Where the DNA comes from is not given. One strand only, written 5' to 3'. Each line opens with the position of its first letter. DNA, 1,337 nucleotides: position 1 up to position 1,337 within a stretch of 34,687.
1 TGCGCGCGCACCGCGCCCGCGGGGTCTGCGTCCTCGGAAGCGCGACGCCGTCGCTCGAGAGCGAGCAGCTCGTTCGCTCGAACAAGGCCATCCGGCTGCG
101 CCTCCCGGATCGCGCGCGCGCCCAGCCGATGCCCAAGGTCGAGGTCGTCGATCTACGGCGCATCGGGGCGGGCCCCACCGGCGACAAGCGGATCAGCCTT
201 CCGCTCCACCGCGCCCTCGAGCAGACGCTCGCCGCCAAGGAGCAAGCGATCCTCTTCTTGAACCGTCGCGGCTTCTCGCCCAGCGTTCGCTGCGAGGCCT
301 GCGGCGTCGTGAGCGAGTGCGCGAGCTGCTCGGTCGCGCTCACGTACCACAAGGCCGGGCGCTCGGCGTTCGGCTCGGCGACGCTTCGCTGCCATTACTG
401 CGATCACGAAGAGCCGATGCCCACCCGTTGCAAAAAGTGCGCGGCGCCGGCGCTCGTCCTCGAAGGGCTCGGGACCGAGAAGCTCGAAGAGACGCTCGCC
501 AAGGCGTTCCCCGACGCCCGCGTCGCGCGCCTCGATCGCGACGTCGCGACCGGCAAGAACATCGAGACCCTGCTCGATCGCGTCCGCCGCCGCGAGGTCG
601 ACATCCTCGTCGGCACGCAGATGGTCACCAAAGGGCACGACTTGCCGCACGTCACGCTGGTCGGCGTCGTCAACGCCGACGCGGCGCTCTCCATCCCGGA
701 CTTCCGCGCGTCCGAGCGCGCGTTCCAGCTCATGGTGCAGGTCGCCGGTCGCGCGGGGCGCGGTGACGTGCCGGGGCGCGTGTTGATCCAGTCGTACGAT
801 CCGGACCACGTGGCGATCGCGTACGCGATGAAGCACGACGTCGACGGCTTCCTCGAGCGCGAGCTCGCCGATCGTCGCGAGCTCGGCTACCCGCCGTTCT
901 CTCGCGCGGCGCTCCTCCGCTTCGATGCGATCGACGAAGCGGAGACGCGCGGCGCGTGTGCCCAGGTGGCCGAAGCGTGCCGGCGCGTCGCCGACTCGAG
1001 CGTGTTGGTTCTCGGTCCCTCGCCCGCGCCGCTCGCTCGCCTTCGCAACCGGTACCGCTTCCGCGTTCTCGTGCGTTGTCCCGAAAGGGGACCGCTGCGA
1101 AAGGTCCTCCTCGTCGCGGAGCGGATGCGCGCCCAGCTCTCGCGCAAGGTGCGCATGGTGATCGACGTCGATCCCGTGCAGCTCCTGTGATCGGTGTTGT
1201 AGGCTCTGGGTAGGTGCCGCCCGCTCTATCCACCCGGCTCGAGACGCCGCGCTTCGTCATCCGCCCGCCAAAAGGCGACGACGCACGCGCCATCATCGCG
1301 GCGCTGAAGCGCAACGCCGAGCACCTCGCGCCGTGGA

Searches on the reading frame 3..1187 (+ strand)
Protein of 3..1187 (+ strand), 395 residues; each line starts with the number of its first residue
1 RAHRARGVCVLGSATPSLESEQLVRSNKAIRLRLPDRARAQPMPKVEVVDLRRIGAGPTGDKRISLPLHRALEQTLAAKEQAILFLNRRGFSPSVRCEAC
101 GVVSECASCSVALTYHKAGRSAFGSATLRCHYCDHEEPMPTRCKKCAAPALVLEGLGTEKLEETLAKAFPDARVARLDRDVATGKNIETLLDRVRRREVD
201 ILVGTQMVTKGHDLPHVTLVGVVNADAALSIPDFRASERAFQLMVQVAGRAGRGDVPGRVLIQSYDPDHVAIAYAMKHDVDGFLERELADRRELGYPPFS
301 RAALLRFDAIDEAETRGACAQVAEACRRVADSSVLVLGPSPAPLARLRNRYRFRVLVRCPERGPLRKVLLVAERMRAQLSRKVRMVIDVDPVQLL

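Call 41: search_protein_families(library=pfam, proteins=[window:3-1187:+], max_evalue=0.001)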
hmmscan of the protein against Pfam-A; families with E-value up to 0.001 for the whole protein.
window:3-1187:+ (395 aa): 3 families
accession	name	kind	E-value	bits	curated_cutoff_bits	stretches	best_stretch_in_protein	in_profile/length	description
PF18074.6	PriA_C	-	4.6e-22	79.1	26.9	1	298-391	1-95/95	Primosomal protein N C-terminal domain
PF18319.7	Zn_ribbon_PriA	-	1.5e-07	31.7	26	1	106-138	1-27/27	PriA DNA helicase Cys-rich region (CRR) domain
PF00271.37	Helicase_C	-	4e-07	30.7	23.5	1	160-253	27-108/110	Helicase conserved C-terminal domain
